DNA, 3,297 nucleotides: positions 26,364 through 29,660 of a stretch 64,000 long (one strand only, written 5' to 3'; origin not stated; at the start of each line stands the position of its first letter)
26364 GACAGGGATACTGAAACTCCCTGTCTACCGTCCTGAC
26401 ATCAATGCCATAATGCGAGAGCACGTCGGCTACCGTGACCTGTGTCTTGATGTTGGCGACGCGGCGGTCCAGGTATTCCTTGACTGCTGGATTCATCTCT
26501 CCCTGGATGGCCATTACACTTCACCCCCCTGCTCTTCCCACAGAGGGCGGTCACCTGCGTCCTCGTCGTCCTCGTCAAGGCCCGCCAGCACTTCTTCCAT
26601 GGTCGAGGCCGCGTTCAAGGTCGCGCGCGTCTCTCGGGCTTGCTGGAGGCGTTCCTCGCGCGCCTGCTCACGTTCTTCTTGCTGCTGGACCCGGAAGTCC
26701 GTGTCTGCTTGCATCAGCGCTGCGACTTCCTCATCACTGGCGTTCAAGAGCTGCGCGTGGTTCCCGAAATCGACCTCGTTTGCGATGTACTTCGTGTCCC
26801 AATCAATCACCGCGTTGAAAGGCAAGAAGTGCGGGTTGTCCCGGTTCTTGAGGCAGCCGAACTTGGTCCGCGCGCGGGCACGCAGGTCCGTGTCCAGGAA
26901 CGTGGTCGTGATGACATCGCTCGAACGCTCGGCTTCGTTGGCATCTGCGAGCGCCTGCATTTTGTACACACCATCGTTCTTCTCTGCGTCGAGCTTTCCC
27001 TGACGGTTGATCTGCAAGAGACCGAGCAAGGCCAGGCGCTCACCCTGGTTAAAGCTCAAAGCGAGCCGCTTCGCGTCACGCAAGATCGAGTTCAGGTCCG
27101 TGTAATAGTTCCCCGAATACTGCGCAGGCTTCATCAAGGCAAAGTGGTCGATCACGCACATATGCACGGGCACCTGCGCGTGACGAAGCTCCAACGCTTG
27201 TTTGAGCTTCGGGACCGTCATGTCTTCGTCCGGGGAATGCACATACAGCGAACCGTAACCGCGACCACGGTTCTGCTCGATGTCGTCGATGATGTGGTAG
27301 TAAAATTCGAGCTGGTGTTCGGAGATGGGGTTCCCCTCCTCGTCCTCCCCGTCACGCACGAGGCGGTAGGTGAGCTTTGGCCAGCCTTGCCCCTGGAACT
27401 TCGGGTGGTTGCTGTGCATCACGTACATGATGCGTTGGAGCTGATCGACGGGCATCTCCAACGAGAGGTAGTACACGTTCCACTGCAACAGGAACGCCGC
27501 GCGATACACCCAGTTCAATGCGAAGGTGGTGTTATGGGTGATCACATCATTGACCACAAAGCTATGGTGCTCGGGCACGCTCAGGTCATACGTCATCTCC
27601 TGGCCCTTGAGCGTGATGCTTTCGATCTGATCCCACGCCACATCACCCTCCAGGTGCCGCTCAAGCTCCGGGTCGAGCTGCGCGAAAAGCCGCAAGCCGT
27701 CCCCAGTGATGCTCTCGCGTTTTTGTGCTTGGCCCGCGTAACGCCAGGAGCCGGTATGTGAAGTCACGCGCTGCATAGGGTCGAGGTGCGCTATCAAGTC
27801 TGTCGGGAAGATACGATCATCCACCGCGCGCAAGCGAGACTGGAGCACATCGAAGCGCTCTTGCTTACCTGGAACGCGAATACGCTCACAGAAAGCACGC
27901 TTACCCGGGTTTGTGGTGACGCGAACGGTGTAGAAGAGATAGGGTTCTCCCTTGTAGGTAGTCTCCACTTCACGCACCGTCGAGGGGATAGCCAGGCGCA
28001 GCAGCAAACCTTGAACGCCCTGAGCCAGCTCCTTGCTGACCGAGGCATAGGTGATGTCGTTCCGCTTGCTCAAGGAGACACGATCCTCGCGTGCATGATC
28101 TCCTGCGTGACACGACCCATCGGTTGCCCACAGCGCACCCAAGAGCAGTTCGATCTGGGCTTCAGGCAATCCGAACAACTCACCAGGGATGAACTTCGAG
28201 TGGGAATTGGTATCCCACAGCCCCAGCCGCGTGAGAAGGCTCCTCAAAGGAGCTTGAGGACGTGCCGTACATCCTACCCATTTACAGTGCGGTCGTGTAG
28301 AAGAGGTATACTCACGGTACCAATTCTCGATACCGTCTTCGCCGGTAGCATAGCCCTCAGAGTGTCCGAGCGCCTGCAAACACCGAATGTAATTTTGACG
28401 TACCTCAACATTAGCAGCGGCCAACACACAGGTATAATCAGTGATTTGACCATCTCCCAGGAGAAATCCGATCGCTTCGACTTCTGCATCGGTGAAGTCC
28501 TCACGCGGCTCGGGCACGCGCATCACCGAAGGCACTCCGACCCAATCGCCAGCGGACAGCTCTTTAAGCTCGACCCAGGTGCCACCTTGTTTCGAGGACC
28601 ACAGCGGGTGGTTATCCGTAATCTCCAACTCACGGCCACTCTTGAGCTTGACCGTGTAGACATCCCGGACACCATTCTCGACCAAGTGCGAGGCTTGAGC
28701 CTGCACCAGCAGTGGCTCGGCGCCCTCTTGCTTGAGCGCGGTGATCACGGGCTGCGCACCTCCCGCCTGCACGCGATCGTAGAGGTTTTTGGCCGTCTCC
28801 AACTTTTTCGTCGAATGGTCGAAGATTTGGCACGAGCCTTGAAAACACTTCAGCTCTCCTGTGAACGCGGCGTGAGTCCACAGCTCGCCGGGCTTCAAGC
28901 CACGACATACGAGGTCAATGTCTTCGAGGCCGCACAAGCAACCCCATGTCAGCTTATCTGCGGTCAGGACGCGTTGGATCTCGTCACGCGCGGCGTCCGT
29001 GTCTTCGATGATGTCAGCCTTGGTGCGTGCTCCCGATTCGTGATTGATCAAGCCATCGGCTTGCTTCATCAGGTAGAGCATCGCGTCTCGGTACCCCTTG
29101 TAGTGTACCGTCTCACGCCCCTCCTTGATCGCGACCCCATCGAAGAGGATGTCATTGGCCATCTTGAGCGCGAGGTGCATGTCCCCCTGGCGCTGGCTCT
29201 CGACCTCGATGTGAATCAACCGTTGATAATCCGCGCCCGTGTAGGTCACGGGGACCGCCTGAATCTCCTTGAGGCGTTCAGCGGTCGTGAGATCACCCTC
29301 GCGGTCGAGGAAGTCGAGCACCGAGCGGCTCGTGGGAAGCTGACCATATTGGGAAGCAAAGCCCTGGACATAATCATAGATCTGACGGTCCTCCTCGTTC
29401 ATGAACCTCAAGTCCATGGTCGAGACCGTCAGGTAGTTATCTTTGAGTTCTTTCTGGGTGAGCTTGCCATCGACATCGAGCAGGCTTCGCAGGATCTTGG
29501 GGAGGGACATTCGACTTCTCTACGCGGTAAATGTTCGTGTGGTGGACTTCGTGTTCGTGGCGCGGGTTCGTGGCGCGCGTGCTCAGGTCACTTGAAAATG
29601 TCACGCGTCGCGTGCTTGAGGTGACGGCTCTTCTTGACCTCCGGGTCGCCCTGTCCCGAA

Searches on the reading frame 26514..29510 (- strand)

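Call 53: search_protein_families(library=phrogs, proteins=[window:26514-29510:-], max_evalue=0.00001)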
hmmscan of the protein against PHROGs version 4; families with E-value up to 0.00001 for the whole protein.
window:26514-29510:- (998 aa): 3 families
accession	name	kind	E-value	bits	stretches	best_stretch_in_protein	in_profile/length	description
phrog_19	-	DNA, RNA and nucleotide metabolism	6.7e-22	79.1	1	661-926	367-589/621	DnaB-like replicative helicase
phrog_239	-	DNA, RNA and nucleotide metabolism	6e-08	33.1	1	661-953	372-654/801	DNA primase/helicase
phrog_9666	-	unknown function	1.3e-07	31.2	0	616-665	443-491/779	-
